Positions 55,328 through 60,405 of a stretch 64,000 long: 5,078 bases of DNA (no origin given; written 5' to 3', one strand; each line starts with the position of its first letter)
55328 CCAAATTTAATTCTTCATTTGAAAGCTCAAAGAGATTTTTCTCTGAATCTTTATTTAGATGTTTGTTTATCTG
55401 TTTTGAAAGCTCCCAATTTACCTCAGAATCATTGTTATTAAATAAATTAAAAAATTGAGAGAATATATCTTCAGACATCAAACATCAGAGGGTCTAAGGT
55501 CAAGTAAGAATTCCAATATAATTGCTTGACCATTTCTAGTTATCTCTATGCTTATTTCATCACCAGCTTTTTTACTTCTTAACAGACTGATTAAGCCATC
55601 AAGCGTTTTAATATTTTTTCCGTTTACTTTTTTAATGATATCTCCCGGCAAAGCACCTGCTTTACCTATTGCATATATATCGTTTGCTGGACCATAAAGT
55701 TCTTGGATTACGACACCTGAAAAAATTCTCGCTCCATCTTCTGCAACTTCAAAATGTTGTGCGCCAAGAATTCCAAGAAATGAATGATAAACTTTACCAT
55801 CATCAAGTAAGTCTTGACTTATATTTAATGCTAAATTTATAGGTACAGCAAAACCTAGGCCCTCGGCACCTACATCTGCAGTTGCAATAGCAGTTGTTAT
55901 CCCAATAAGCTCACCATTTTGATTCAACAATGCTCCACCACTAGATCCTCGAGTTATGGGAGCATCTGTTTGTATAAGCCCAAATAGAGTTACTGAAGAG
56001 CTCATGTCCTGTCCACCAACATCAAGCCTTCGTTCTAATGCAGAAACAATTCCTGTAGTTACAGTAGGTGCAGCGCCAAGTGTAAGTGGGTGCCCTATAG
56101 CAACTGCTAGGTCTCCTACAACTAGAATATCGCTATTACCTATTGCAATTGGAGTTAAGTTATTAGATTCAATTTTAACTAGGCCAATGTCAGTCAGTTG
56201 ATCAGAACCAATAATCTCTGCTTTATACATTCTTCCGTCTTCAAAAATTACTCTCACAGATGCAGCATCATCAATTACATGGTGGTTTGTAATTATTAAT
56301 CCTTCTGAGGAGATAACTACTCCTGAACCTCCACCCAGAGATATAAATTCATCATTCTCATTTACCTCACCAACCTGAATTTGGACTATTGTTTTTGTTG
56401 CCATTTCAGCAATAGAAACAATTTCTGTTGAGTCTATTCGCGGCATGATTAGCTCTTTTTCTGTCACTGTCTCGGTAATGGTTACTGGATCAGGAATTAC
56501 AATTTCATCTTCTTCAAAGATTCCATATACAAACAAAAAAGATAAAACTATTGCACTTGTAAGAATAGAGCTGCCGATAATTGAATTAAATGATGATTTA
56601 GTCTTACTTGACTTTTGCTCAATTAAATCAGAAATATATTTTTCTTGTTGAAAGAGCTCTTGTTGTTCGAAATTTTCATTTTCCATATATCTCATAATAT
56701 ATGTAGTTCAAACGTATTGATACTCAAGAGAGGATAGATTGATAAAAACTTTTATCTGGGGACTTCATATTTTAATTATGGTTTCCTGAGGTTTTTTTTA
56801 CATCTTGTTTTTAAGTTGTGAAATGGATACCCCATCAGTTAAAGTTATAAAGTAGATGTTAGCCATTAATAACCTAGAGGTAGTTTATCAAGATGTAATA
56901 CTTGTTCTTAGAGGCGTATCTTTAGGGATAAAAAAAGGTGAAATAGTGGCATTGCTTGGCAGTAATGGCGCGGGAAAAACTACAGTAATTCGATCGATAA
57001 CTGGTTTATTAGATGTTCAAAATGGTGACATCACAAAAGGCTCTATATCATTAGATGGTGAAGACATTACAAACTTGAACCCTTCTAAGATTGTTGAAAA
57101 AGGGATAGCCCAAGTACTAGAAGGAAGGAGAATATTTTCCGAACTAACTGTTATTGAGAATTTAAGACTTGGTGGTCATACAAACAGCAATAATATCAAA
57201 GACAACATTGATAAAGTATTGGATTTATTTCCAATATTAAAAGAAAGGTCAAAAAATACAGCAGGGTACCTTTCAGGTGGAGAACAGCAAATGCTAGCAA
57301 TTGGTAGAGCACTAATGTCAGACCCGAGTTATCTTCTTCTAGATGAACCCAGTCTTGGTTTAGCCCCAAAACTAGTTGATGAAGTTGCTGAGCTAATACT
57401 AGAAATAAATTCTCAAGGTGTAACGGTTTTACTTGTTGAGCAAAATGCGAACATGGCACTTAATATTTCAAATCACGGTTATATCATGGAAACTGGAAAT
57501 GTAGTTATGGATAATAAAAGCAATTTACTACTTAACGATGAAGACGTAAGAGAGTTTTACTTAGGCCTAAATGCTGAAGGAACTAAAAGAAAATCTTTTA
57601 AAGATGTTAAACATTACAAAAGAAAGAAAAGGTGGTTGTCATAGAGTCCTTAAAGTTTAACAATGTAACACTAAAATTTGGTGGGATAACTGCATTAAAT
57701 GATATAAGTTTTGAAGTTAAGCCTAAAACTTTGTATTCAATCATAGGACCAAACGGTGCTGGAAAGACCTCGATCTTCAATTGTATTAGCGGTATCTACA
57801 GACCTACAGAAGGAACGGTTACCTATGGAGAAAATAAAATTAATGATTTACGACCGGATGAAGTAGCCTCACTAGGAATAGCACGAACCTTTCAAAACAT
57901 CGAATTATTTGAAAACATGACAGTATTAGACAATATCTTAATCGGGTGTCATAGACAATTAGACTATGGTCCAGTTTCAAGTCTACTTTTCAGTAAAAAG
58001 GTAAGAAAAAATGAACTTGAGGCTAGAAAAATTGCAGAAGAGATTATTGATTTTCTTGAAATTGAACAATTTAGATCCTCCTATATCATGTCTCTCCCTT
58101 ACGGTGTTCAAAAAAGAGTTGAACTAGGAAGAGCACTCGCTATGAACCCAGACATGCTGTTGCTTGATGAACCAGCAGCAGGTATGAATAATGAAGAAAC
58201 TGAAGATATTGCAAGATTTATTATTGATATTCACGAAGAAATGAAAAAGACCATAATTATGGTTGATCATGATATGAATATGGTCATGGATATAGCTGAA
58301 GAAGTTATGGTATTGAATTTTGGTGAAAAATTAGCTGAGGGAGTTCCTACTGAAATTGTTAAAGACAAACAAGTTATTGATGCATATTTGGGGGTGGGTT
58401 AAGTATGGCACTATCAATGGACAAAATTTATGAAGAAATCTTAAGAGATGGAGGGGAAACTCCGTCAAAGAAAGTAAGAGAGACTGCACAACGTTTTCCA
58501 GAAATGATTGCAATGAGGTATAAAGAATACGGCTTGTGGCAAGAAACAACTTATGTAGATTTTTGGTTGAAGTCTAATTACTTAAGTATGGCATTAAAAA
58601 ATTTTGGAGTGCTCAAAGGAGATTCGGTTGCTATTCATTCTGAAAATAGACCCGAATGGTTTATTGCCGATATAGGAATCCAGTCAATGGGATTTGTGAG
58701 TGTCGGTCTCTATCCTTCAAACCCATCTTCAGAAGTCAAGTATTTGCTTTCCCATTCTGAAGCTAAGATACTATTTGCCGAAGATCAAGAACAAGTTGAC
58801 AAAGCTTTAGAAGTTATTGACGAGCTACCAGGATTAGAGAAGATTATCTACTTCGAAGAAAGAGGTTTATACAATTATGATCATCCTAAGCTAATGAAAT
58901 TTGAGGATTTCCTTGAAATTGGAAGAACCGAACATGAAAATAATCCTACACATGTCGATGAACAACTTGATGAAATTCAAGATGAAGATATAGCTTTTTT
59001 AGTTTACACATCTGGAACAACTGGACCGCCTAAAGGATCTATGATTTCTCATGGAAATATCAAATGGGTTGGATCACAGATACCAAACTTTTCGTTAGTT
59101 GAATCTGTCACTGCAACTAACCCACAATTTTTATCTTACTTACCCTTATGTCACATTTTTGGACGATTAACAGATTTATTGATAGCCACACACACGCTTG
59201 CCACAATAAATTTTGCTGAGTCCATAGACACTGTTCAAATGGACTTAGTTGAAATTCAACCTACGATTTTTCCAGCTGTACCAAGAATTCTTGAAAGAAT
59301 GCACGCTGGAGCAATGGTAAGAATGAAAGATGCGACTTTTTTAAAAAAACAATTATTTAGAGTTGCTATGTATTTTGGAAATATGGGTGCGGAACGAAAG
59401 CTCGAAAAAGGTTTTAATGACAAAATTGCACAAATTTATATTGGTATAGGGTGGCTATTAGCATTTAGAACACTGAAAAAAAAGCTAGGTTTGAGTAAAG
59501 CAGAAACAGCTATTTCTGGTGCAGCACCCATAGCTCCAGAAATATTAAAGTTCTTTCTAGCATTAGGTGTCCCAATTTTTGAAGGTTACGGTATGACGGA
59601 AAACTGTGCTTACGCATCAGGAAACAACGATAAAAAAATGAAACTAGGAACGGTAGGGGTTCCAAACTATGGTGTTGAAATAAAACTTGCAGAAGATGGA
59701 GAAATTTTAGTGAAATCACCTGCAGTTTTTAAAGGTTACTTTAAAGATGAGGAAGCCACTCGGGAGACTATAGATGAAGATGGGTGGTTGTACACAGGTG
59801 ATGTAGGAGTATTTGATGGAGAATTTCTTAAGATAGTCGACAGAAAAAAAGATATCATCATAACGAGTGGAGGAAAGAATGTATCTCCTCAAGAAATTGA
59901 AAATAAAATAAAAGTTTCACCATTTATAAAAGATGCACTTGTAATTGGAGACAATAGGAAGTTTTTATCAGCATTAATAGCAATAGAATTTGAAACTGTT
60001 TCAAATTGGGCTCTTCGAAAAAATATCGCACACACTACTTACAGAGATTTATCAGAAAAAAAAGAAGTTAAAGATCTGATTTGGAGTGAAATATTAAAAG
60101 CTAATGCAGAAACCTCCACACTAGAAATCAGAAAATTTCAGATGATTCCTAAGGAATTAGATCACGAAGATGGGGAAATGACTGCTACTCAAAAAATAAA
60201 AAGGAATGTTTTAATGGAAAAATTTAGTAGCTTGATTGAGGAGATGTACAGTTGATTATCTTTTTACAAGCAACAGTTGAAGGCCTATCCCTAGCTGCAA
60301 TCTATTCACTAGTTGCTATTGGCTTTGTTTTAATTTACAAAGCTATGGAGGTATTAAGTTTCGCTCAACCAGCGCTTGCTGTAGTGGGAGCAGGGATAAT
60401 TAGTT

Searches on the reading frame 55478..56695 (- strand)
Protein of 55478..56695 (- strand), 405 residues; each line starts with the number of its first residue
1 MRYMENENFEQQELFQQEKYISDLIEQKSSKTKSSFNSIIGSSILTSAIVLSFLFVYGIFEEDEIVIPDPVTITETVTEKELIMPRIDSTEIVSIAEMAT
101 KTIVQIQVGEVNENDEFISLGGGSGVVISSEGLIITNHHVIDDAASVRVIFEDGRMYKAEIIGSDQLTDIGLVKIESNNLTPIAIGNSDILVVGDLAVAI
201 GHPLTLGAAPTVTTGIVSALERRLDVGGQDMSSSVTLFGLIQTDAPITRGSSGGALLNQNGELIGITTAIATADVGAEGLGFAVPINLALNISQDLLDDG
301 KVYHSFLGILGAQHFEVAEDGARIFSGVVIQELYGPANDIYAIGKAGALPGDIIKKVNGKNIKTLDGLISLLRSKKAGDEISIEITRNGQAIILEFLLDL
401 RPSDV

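Call 23: search_protein_families(library=ncbifam, proteins=[window:55478-56695:-], max_evalue=0.00001)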
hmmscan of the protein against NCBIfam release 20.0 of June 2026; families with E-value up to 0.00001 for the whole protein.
window:55478-56695:- (405 aa): 12 families
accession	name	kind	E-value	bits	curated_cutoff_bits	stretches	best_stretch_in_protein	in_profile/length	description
TIGR02037.1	degP_htrA_DO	subfamily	1.8e-73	248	416.2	1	114-398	53-327/434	Do family serine endopeptidase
NF047968.1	SerProtHtrA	equivalog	9.2e-68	229.2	470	1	45-395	5-354/357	serine protease HtrA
NF041521.1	HhoA_HhoB_HtrA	equivalog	5.8e-65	219.8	450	1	73-394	3-327/335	HhoA/HhoB/HtrA family serine endopeptidase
NF007526.1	PRK10139.1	equivalog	5e-56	190.3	756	1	112-399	84-360/456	serine endoprotease DegQ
NF008147.1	PRK10898.1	equivalog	2.3e-55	188.1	408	1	105-396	60-345/352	outer membrane-stress sensor serine endopeptidase DegS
TIGR02038.1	protease_degS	equivalog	4.2e-54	184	422.95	1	96-399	54-347/351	outer membrane-stress sensor serine endopeptidase DegS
NF008189.1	PRK10942.1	equivalog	4.6e-54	183.6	720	1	110-398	104-381/477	serine endoprotease DegP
NF050055.1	SerProtHtrAMycob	equivalog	9.9e-50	169.9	800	1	93-395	205-495/502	serine protease HtrA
NF053637.1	SerProtHtrAspr2045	equivalog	6.4e-44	150.5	650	1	95-391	79-379/394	serine protease HtrA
NF040960.1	MamE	equivalog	1.3e-35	123.1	800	1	123-295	124-292/659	magnetosome formation protease MamE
NF040961.1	MamO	equivalog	1.8e-19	69.5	800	1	43-290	28-261/648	magnetosome protein MamO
NF033740.0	MarP_fam_protase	equivalog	2.5e-14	53.1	250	1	122-284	212-365/390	MarP family serine protease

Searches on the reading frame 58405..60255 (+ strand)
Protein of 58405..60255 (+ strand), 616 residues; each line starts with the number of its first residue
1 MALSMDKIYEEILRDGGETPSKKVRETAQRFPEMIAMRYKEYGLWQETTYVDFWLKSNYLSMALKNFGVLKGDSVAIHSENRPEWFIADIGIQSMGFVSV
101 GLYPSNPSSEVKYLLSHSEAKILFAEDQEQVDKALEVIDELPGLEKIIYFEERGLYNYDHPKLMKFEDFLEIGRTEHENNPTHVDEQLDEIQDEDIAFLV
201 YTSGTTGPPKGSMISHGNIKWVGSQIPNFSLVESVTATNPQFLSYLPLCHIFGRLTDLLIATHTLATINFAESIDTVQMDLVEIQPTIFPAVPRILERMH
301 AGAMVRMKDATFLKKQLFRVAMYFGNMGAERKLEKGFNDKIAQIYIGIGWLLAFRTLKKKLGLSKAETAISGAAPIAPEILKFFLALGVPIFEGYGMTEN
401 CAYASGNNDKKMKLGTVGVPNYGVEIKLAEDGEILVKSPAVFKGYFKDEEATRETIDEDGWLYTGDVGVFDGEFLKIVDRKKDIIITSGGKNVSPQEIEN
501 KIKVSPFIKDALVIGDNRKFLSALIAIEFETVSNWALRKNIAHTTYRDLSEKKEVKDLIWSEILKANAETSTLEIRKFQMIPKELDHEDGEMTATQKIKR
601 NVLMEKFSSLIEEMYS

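Call 23: search_protein_families(library=ncbifam, proteins=[window:58405-60255:+], max_evalue=0.00001)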
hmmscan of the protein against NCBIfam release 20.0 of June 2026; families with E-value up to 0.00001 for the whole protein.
window:58405-60255:+ (616 aa): 97 families (the best 25 are shown)
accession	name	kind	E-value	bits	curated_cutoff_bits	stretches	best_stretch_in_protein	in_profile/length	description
NF038343.1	ligase_FadD11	exception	2.5e-102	343.2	950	1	25-615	8-581/585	fatty acid--CoA ligase FadD11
NF004837.0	PRK06187.1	subfamily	3.8e-68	230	476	2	360-516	282-456/531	long-chain-fatty-acid--CoA ligase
NF005801.1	PRK07656.1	equivalog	2.1e-59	201.5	657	2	358-515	273-436/500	FadD3 family acyl-CoA ligase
NF004114.0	PRK05605.1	equivalog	4.6e-57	193.6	766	2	358-519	332-506/575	long-chain-fatty-acid--CoA ligase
TIGR01923.1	menE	equivalog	3.2e-50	171.3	330.15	2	370-517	230-383/442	o-succinylbenzoate--CoA ligase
NF002966.0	PRK03640.1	equivalog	2.9e-48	164.7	556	2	368-570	258-469/483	o-succinylbenzoate--CoA ligase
NF005702.0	PRK07514.1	subfamily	5.1e-48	163.7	558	2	368-558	274-477/506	malonyl-CoA synthase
NF006182.0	PRK08316.1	subfamily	1.1e-46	159.4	663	2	369-567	291-503/523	fatty acyl-CoA synthetase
NF009233.0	PRK12583.1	subfamily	1.2e-46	159.3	832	2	19-268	19-272/558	fatty acid CoA ligase family protein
NF041592.1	carboxyl_red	equivalog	1.1e-45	155.8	1300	2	33-305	63-341/1160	carboxylic acid reductase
NF006181.0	PRK08314.1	subfamily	1e-44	152.8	705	2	22-267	28-273/563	long-chain-fatty-acid--CoA ligase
NF052580.1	Str24CoAsynCasG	equivalog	1.5e-42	145.7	750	2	392-519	348-486/548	steroid-24-oyl-CoA synthetase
NF006020.0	PRK08162.1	subfamily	2.9e-41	141.5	677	2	432-580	390-534/545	acyl-CoA synthetase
NF006572.0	PRK09088.1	equivalog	4.5e-41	141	696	2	368-515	261-421/491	acyl-CoA synthetase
NF004758.0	PRK06087.1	equivalog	2.6e-40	138.4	736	2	361-521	300-472/548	medium-chain fatty-acid--CoA ligase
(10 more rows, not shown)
